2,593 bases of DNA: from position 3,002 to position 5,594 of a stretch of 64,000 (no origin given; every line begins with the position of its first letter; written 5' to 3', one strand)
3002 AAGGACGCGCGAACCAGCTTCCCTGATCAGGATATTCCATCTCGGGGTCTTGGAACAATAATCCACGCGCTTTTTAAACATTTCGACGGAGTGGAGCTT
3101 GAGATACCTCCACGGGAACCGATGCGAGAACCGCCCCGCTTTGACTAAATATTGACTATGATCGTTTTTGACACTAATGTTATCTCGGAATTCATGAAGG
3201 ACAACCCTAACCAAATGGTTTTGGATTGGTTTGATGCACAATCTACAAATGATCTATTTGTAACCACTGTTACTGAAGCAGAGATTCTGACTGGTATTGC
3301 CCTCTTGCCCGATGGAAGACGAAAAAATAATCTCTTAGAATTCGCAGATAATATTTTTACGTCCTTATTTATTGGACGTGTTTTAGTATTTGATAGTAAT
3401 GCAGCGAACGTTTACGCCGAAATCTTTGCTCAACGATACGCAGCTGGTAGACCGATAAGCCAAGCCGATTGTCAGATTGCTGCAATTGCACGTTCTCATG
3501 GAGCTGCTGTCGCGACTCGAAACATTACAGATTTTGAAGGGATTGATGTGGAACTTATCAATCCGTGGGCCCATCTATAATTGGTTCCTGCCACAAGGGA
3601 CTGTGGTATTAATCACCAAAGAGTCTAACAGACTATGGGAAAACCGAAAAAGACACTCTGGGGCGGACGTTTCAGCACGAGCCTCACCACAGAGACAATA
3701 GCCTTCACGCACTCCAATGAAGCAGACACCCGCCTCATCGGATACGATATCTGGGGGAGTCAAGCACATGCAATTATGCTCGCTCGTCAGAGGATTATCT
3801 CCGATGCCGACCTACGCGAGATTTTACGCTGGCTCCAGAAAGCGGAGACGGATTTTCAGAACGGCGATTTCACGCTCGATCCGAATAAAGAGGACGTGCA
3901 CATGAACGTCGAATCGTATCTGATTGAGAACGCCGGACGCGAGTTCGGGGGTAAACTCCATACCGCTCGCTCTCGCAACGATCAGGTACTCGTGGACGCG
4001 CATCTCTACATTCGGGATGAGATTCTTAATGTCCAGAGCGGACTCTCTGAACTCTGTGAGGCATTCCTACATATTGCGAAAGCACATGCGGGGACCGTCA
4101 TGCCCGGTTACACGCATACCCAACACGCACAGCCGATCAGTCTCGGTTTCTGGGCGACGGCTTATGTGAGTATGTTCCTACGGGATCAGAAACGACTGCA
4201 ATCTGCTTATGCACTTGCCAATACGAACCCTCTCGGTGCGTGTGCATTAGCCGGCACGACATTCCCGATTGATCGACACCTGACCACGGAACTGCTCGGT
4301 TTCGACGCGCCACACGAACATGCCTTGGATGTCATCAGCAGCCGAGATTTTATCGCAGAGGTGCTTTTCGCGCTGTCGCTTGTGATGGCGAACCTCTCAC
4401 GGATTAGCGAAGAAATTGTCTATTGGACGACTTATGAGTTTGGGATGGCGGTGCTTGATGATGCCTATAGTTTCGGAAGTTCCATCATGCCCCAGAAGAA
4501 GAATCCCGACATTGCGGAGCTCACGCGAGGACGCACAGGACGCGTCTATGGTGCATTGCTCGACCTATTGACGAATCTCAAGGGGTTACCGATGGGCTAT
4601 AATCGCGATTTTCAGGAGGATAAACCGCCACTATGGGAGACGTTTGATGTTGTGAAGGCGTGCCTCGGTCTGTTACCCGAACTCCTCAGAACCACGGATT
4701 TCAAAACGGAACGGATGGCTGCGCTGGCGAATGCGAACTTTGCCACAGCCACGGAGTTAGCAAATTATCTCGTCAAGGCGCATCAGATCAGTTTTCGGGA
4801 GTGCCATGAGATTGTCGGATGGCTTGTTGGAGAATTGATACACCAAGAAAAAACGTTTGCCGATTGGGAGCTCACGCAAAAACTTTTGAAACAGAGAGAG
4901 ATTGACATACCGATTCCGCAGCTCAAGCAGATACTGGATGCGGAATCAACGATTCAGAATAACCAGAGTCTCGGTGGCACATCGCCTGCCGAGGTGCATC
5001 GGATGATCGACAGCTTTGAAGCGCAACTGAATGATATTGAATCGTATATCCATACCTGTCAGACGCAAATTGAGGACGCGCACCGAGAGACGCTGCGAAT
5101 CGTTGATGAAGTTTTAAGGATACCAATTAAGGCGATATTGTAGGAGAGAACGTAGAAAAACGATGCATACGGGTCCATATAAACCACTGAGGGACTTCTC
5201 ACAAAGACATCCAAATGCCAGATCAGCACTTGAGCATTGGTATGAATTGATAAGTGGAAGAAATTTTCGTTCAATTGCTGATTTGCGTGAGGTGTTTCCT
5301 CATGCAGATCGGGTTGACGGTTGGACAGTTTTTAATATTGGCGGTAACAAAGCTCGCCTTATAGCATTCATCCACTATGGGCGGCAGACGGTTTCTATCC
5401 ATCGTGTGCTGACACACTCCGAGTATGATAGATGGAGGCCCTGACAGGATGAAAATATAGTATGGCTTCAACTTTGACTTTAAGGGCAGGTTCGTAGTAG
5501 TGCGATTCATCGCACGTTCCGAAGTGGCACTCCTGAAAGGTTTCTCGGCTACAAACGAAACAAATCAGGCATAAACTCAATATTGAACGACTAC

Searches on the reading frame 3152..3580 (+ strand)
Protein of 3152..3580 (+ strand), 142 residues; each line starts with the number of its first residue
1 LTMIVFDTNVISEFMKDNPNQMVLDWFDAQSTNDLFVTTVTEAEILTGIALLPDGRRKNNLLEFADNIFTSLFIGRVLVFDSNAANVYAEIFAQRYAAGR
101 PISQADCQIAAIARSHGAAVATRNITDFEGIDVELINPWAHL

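Call 69: search_protein_families(library=pfam, proteins=[window:3152-3580:+], max_evalue=0.001)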
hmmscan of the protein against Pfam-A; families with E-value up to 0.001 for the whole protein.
window:3152-3580:+ (142 aa): 1 family
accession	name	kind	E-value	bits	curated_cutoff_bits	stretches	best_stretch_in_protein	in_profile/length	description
PF01850.27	PIN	-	6.1e-13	49.9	23.6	1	4-124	1-111/120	PIN domain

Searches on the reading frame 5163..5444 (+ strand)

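Call 69: search_protein_families(library=pfam, proteins=[window:5163-5444:+], max_evalue=0.001)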
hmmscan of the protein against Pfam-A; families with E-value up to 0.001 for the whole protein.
window:5163-5444:+ (93 aa): 1 family
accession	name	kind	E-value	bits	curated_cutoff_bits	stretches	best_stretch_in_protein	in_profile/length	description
PF09907.15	HigB_toxin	-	1.9e-27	95.8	27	1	20-90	2-73/74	HigB_toxin, RelE-like toxic component of a toxin-antitoxin system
